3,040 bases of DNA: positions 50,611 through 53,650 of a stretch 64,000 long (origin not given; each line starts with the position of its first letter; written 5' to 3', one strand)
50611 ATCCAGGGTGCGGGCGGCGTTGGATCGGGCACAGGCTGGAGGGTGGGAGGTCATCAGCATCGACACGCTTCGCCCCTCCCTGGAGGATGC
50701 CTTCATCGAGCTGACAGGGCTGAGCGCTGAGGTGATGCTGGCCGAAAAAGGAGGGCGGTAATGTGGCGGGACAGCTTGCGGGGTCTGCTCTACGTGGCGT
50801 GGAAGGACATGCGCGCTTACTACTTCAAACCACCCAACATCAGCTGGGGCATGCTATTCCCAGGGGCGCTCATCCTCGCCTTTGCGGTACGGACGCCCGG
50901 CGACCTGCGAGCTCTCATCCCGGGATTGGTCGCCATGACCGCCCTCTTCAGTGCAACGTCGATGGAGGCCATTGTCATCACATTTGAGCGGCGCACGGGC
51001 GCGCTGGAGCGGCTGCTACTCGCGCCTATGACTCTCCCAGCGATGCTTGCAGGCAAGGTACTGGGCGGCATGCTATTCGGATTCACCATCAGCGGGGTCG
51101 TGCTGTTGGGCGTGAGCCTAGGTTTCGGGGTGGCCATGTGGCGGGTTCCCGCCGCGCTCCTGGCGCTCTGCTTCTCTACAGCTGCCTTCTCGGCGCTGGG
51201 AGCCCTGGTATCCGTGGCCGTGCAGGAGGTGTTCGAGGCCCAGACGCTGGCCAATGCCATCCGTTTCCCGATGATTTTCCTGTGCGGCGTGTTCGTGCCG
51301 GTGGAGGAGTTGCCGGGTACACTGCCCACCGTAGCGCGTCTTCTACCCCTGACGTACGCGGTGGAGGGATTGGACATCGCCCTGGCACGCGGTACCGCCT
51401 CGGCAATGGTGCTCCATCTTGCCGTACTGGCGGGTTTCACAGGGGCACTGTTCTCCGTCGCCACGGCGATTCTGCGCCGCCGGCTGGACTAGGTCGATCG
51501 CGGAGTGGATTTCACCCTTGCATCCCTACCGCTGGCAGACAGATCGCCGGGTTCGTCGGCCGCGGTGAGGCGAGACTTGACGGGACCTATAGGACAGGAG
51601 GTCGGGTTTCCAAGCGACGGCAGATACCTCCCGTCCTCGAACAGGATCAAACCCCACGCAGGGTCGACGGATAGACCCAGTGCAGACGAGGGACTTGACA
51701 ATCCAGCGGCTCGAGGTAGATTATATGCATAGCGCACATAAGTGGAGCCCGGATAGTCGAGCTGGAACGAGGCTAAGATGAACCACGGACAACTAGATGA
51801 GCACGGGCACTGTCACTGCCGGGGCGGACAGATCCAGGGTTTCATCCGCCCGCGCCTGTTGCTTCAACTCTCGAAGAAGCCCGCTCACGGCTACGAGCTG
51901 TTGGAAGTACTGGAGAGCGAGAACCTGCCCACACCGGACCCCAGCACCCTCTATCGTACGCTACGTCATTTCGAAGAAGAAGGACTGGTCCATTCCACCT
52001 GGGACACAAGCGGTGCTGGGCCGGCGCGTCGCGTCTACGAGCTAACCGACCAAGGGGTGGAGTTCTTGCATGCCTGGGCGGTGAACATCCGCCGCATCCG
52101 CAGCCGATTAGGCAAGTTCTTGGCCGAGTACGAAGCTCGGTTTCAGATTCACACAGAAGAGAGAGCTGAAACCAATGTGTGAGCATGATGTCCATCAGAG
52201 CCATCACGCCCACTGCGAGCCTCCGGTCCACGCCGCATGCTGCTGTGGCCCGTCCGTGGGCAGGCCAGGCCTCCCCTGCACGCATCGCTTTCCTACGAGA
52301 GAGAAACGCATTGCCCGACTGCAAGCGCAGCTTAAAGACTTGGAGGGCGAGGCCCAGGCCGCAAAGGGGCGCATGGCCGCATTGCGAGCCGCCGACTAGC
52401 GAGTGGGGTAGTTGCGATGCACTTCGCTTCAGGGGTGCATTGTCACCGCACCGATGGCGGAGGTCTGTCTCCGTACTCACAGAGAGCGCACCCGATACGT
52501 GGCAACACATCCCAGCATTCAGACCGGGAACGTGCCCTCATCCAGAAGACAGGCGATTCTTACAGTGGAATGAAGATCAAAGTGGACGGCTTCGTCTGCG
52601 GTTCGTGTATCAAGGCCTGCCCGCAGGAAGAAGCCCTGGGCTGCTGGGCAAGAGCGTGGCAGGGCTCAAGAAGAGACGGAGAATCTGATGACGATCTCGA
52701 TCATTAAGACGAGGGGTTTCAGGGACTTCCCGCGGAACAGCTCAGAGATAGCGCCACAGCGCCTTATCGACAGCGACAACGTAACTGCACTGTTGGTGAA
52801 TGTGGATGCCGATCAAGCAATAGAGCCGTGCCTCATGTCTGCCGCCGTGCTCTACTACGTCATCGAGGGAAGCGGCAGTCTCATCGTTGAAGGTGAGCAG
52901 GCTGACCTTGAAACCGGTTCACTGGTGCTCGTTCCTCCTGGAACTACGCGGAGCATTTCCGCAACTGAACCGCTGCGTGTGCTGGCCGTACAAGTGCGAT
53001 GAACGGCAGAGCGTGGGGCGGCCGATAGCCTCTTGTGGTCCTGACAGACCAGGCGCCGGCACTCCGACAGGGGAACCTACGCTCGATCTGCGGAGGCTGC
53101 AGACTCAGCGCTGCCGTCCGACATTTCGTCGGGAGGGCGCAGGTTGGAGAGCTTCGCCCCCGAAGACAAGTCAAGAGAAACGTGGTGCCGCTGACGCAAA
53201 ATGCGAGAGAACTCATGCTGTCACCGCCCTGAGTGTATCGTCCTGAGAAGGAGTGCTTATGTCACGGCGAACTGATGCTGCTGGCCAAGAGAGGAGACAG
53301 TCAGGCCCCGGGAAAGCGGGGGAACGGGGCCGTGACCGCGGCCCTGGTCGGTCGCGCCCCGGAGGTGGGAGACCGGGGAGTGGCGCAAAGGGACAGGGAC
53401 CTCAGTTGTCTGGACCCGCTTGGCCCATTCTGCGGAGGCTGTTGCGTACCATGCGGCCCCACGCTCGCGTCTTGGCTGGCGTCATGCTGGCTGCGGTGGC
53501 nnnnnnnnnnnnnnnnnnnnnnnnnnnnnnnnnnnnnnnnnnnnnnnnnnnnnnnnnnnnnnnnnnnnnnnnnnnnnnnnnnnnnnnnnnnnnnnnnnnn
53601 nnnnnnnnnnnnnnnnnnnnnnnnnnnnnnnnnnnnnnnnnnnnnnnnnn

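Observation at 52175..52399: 74-aa His/Cys-rich coiled-coil ORF overlapping the PadR stop; PadR itself carries an HGHCHC tail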

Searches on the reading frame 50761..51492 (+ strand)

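Call 3: search_protein_families(library=pfam, proteins=[window:50761-51492:+], max_evalue=1)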
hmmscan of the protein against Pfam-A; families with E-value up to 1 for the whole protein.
window:50761-51492:+ (243 aa): 5 families
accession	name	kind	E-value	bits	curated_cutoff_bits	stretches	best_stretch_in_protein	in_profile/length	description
PF01061.29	ABC2_membrane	-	4.5e-27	95.4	26.9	1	10-206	4-208/211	ABC-2 type transporter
PF12698.13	ABC2_membrane_3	-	6.2e-20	72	31.6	1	52-234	164-345/347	ABC-2 family transporter protein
PF03379.19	CcmB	-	0.2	11.5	24.9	1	15-153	7-148/215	CcmB protein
PF12679.13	ABC2_membrane_2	-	0.74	9.5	27.2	1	70-178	87-202/283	ABC-2 family transporter protein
PF12730.13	ABC2_membrane_4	-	0.8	10.1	27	1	66-169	65-173/179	ABC-2 family transporter protein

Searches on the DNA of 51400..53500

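Call 83: search_rna_families(source=window, start=51400, end=53500, threshold=evalue, max_evalue=1)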
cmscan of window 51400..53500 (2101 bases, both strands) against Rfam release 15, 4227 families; matches with E-value up to 1: 2.
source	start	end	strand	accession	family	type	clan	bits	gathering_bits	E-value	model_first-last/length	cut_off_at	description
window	51921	51984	+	RF03024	Rothia-sucC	Cis-reg;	-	23.3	64.5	0.13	1-59/59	no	Rothia-sucC RNA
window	53400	53444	-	RF03537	Flavi_TBFV_SL6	Cis-reg;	-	17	38.3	0.89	1-45/45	no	Tick-borne Flavivirus short stem-loop SL6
